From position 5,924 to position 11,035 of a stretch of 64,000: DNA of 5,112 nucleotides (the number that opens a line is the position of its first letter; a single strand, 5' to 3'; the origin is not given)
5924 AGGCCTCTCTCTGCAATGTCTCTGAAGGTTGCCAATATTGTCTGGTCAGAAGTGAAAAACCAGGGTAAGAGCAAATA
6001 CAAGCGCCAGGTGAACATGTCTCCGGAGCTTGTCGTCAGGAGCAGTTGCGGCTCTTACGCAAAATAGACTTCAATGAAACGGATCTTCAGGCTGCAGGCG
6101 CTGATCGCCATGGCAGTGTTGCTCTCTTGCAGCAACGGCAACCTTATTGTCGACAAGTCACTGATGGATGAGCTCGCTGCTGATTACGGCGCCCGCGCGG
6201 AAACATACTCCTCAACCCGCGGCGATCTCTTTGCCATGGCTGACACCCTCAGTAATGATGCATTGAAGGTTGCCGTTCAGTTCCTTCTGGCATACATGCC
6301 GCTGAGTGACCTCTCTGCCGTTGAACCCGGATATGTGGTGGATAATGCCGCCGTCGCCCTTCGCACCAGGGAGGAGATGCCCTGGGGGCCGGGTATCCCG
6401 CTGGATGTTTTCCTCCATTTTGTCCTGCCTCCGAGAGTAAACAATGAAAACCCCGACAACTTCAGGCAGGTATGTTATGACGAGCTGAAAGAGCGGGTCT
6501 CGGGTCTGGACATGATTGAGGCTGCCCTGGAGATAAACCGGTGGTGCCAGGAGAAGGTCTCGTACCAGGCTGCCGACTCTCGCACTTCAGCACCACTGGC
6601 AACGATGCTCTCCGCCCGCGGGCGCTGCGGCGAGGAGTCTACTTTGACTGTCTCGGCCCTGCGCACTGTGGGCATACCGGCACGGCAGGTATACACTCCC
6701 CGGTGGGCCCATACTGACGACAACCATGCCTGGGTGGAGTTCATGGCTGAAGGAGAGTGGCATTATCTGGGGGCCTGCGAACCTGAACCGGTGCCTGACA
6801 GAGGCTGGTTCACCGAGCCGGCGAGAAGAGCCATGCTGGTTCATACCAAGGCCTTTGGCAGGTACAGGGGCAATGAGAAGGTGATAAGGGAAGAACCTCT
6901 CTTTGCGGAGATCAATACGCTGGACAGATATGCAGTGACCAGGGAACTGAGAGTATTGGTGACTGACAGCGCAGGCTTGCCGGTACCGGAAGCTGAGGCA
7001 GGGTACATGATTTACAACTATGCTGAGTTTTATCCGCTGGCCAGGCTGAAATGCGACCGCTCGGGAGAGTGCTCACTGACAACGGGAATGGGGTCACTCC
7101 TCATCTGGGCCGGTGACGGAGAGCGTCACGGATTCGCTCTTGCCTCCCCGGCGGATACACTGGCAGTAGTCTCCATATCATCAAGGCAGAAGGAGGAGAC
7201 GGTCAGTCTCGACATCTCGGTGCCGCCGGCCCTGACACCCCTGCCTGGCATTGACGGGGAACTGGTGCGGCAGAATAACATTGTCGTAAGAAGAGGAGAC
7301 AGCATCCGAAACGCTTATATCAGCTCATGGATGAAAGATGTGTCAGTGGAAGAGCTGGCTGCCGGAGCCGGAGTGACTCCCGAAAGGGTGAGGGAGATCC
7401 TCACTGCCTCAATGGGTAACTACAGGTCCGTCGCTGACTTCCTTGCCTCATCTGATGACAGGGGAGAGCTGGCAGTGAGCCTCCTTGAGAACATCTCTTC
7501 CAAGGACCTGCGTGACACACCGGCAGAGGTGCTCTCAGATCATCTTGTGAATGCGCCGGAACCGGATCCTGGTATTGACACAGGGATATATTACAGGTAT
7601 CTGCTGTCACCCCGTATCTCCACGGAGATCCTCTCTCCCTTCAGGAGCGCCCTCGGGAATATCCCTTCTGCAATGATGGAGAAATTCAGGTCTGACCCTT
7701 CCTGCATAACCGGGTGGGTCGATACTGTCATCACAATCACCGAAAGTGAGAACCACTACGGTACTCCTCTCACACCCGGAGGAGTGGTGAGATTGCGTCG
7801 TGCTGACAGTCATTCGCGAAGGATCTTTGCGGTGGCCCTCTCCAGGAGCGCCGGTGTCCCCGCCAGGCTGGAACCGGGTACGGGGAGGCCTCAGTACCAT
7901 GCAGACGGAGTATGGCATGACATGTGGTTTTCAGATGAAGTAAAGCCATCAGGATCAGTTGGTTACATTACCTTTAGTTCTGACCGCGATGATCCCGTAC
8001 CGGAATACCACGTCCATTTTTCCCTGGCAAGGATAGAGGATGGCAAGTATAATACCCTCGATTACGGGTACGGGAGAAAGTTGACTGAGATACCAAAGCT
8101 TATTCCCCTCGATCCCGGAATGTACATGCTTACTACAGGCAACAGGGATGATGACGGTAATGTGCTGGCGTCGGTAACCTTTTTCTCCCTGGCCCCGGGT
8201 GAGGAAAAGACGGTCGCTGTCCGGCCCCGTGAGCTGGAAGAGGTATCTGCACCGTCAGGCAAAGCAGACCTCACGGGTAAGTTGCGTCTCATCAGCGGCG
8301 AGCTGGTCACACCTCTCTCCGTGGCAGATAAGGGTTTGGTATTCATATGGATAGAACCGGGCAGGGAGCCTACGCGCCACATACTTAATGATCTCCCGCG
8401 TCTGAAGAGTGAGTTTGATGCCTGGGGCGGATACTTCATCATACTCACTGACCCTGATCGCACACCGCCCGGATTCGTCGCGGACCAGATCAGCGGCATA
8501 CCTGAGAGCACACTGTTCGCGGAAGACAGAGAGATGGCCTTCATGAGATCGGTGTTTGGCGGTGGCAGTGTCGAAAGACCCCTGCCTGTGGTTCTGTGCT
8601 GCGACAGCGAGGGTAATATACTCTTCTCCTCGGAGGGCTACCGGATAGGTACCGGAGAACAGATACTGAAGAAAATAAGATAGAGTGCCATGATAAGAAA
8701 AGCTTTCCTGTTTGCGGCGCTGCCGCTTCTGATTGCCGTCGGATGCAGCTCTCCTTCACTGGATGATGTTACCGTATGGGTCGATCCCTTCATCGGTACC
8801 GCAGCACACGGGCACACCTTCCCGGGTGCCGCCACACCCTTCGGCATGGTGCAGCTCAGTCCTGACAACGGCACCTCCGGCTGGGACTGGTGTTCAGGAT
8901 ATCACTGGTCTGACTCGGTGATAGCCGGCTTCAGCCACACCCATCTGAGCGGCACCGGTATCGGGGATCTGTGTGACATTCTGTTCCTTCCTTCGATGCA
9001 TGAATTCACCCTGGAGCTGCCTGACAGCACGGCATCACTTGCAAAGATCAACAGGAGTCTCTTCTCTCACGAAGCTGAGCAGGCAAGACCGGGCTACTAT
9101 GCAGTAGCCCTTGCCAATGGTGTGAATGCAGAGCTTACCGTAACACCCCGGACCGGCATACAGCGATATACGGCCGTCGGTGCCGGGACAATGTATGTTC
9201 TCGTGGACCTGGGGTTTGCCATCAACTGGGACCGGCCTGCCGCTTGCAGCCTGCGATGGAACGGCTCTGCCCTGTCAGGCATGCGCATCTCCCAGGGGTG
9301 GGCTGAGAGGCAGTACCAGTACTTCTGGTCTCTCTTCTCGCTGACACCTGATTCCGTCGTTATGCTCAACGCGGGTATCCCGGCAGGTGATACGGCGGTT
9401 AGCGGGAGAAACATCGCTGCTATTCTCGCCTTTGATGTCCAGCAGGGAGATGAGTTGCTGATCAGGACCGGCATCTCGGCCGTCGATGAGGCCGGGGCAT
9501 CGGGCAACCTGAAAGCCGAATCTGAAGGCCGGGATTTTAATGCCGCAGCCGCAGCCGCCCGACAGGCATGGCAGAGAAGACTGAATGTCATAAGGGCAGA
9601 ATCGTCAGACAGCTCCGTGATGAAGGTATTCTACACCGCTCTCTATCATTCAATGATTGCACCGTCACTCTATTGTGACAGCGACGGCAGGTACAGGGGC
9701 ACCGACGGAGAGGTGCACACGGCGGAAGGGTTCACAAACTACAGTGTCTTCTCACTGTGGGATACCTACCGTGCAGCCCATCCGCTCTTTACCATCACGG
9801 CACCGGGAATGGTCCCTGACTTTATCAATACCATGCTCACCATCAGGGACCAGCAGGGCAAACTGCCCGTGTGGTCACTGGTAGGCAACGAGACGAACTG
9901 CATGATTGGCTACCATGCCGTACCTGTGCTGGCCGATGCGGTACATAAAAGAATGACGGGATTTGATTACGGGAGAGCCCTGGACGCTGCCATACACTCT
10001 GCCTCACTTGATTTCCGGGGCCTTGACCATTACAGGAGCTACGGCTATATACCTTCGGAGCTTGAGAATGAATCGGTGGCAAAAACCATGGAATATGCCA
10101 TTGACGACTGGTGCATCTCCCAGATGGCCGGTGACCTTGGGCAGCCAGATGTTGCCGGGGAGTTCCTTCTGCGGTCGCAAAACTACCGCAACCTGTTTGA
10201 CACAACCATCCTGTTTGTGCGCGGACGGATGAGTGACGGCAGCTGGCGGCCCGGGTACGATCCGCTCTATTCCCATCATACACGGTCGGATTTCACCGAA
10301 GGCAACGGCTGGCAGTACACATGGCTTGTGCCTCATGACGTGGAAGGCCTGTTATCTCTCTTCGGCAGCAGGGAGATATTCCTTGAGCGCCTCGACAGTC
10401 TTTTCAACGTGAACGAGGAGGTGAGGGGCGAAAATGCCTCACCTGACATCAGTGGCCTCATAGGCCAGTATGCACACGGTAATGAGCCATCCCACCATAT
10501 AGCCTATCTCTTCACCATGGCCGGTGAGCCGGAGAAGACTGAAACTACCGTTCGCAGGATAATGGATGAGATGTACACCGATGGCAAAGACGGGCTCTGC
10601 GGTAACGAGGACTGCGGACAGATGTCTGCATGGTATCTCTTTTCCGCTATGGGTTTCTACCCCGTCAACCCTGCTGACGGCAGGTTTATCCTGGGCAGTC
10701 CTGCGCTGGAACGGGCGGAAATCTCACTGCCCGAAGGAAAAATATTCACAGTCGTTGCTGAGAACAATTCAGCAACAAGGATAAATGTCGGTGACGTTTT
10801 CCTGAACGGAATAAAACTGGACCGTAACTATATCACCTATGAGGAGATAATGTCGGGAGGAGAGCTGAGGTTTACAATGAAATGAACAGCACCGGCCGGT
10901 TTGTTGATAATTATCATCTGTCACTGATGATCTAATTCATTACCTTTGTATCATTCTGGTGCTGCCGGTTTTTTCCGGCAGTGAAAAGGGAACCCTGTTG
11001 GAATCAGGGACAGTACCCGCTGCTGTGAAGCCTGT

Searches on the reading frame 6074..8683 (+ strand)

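Call 70: search_protein_families(library=pfam, proteins=[window:6074-8683:+], max_evalue=0.00001)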
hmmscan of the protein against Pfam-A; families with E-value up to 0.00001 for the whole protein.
window:6074-8683:+ (869 aa): 1 family
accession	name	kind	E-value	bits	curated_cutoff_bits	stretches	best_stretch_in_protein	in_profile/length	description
PF01841.26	Transglut_core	-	4.5e-22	78.8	23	1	143-230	10-104/108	Transglutaminase-like superfamily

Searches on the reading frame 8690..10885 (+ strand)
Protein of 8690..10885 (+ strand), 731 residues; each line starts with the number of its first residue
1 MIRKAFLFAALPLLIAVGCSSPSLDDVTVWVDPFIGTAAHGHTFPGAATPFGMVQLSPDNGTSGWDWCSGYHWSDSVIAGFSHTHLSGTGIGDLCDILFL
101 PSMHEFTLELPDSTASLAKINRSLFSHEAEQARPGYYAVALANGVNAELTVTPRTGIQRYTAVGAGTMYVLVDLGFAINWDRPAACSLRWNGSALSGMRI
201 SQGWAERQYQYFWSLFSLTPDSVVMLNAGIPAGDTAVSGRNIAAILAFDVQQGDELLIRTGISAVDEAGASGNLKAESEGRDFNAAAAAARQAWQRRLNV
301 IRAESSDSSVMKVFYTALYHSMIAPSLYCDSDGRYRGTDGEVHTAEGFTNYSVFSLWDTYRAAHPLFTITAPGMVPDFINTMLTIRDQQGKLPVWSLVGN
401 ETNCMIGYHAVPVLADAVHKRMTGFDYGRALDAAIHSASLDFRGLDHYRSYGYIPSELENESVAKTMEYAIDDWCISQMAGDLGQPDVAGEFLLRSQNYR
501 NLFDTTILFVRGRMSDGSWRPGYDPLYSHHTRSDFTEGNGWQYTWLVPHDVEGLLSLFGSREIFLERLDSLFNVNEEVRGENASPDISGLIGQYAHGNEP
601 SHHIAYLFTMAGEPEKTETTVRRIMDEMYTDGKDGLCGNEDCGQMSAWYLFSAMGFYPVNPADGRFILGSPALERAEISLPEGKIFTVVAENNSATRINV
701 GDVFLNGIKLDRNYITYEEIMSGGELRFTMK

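Call 70: search_protein_families(library=pfam, proteins=[window:8690-10885:+], max_evalue=0.00001)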
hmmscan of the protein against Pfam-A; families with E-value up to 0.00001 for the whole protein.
window:8690-10885:+ (731 aa): 2 families
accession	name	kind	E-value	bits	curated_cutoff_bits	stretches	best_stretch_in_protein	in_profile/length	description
PF07971.18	Glyco_hydro_92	-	6e-169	563.3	24.6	1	270-731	2-463/464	Glycosyl hydrolase family 92 catalytic domain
PF17678.7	Glyco_hydro_92N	-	3.3e-68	230.5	34.5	1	30-263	1-236/236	Glycosyl hydrolase family 92 N-terminal domain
